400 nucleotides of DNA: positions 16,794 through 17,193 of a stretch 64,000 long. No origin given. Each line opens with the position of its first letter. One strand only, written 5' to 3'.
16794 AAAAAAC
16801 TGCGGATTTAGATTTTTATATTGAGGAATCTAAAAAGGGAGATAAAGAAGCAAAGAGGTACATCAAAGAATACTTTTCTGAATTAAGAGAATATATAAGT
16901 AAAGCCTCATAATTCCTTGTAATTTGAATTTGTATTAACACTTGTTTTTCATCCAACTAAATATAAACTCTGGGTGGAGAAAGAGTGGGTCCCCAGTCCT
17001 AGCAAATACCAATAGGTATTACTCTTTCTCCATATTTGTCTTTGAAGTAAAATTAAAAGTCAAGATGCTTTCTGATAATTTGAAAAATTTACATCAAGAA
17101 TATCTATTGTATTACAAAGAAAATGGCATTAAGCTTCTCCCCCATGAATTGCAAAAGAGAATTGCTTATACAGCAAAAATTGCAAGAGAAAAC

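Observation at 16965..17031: Second conserved structured element (repeat A, 2 copies) immediately upstream of each M3-like peptidase paralog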

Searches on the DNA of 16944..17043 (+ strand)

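Call 43: build_rna_model(alignment_id=A3, structure=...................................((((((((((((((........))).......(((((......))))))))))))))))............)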
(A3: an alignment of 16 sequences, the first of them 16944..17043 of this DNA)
Model R1 built from alignment A3 (16 sequences, 106 columns); structure: as given.
model positions 97; base pairs 19; branch points 1; effective number of sequences 2.48; information 0.59 bits per position. Calibrated on 0.2 Mb of random sequence (short: E-values are rough).
structure used (alignment columns):
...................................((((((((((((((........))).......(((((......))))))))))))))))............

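Call 44: search_with_rna_model(model_id=R1, sources=[window, L001, L003, L006, L009, L010, L011, L012, L014, L015, L017, L018, L019, L020, L021, L023, L026, L027, L028, L029], max_evalue=1, make_alignment=true)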
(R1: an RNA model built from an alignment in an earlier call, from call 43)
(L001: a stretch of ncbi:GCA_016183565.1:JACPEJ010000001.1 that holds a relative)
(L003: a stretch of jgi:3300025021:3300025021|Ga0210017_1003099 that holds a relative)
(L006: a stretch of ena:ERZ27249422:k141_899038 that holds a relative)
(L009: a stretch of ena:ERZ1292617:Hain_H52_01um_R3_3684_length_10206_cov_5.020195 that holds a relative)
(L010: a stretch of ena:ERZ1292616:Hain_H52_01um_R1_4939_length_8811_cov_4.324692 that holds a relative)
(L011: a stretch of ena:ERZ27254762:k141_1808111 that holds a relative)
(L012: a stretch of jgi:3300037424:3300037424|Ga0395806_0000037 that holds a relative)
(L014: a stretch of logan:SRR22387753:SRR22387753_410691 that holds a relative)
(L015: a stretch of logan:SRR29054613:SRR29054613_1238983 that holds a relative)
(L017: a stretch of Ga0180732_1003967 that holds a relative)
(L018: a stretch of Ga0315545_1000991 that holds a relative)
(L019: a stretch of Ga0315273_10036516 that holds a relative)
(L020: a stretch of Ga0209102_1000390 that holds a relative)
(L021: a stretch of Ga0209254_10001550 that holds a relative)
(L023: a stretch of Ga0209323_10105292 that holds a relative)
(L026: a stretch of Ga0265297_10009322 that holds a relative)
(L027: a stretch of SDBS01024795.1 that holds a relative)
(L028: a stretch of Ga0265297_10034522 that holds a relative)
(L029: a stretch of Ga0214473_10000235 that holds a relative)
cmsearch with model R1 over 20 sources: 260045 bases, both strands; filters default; matches with E-value up to 1: 41.
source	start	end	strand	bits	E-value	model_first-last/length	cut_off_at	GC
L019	2061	2158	+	99.1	3.5e-21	1-97/97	no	0.42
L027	3781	3876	+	95.8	2.2e-20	1-97/97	no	0.45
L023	136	234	+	95.6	2.5e-20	1-97/97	no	0.45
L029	5620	5717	-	94.9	3.8e-20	1-97/97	no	0.39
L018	11992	12089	+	91.1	3.2e-19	1-97/97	no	0.41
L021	2715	2812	+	89.8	6.6e-19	1-97/97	no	0.41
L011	6300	6398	+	88.3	1.5e-18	1-97/97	no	0.45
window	18858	18956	+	88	1.8e-18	1-97/97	no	0.42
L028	2089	2186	+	85.7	6.8e-18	1-97/97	no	0.39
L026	2674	2771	-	85.2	9e-18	1-97/97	no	0.35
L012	9882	9976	+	83.9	1.9e-17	1-97/97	no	0.44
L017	1848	1944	+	83.9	1.9e-17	1-97/97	no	0.4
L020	10046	10146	-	83.3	2.7e-17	1-97/97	no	0.32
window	16942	17043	+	79.6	2.2e-16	1-97/97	no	0.37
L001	9885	9980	+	58.4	3.7e-11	1-97/97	no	0.52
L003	9897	9991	+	57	8e-11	1-97/97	no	0.4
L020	13696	13792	-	45.7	4.9e-08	1-97/97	no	0.41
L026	2660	2752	+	28.4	0.0009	1-97/97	no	0.28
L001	9905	9992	-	28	0.0012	1-97/97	no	0.48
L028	2108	2205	-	27.5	0.0015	1-97/97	no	0.35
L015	1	108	+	25.9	0.0039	12-97/97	5'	0.38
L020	10036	10124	+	25.5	0.0047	1-97/97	no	0.34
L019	2082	2173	-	25.2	0.0057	1-97/97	no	0.39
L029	5598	5696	+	25.2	0.0058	1-97/97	no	0.32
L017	1867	1955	-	24.5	0.0086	1-97/97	no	0.38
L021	2736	2825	-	24.3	0.0094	1-97/97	no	0.39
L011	6321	6413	-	23.8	0.013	1-97/97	no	0.44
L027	3801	3895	-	23.7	0.014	1-97/97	no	0.41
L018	12014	12109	-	23.3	0.016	1-97/97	no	0.35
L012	9902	9991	-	21.8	0.038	1-97/97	no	0.4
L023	156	249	-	21.4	0.048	1-97/97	no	0.43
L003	9917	10012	-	21.4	0.05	1-97/97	no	0.39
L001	12012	12126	+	20.7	0.073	1-97/97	no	0.45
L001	13009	13091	+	20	0.11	1-97/97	no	0.41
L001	13026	13110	-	19.2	0.17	1-97/97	no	0.4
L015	16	130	-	18.6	0.24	1-97/97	no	0.37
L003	2806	2898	+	16.2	0.95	1-97/97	no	0.32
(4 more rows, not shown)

Alignment A4: 41 matches aligned to the model, 172 columns, each read 5' to 3' on its own strand. Consensus structure (alignment columns), stored with it:
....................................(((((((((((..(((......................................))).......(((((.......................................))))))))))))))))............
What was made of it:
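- The sense strand scores 46-99 bits and the antisense strand 21-28 bits (call 44).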

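Call 45: search_with_rna_model(model_id=R1, sources=[window, L001, L003, L011, L012, L017, L018, L019, L020, L021, L023, L026, L027, L028, L029], max_evalue=0.000001, make_alignment=true)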
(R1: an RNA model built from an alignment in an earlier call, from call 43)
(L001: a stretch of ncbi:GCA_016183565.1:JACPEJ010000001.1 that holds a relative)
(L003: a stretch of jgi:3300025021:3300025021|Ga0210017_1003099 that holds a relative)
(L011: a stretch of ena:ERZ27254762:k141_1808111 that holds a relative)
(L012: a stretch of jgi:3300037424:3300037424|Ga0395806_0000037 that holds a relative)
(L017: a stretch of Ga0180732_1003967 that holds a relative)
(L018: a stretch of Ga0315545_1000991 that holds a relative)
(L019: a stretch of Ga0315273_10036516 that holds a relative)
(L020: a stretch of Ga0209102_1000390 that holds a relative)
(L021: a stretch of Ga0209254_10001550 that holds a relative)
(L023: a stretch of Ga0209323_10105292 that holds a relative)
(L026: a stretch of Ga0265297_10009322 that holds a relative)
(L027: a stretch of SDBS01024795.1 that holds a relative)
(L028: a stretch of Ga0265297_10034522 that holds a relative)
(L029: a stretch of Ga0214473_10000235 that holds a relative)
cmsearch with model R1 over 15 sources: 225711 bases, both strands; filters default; matches with E-value up to 0.000001: 17.
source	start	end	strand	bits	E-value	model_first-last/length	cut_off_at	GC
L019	2061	2158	+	99.1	3e-21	1-97/97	no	0.42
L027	3781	3876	+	95.8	1.9e-20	1-97/97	no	0.45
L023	136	234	+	95.6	2.2e-20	1-97/97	no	0.45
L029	5620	5717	-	94.9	3.3e-20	1-97/97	no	0.39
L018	11992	12089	+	91.1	2.8e-19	1-97/97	no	0.41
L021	2715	2812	+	89.8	5.7e-19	1-97/97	no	0.41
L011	6300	6398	+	88.3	1.3e-18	1-97/97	no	0.45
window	18858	18956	+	88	1.6e-18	1-97/97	no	0.42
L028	2089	2186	+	85.7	5.9e-18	1-97/97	no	0.39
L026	2674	2771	-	85.2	7.8e-18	1-97/97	no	0.35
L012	9882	9976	+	83.9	1.6e-17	1-97/97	no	0.44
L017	1848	1944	+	83.9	1.7e-17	1-97/97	no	0.4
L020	10046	10146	-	83.3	2.4e-17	1-97/97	no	0.32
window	16942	17043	+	79.6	1.9e-16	1-97/97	no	0.37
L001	9885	9980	+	58.4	3.2e-11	1-97/97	no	0.52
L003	9897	9991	+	57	7e-11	1-97/97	no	0.4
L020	13696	13792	-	45.7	4.3e-08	1-97/97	no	0.41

Alignment A5: 17 matches aligned to the model, 106 columns, each read 5' to 3' on its own strand. Consensus structure (alignment columns), stored with it:
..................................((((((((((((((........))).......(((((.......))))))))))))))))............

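Call 55: search_with_rna_model(model_id=R1, sources=[L032, L033, L034, L035, L036, L037, L038, L039], max_evalue=0.01)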
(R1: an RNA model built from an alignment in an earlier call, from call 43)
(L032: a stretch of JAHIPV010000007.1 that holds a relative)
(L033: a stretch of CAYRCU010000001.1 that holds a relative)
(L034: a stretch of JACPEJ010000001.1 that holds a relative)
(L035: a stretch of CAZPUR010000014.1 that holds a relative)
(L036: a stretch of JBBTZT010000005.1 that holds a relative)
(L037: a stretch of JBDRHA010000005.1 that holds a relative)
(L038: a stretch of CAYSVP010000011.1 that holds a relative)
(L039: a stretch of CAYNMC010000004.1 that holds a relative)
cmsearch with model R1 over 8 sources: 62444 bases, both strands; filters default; matches with E-value up to 0.01: 7.
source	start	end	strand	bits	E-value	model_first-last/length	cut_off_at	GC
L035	3818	3915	+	91.1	7.8e-20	1-97/97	no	0.41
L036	3931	4027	+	75.7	4.7e-16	1-97/97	no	0.34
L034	3870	3965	+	58.4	8.9e-12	1-97/97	no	0.52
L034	3890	3977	-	28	0.00028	1-97/97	no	0.48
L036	3952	4046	-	26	0.00088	1-97/97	no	0.32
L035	3840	3935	-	23.3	0.0039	1-97/97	no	0.35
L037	3789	3905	+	22.5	0.0062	1-97/97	no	0.43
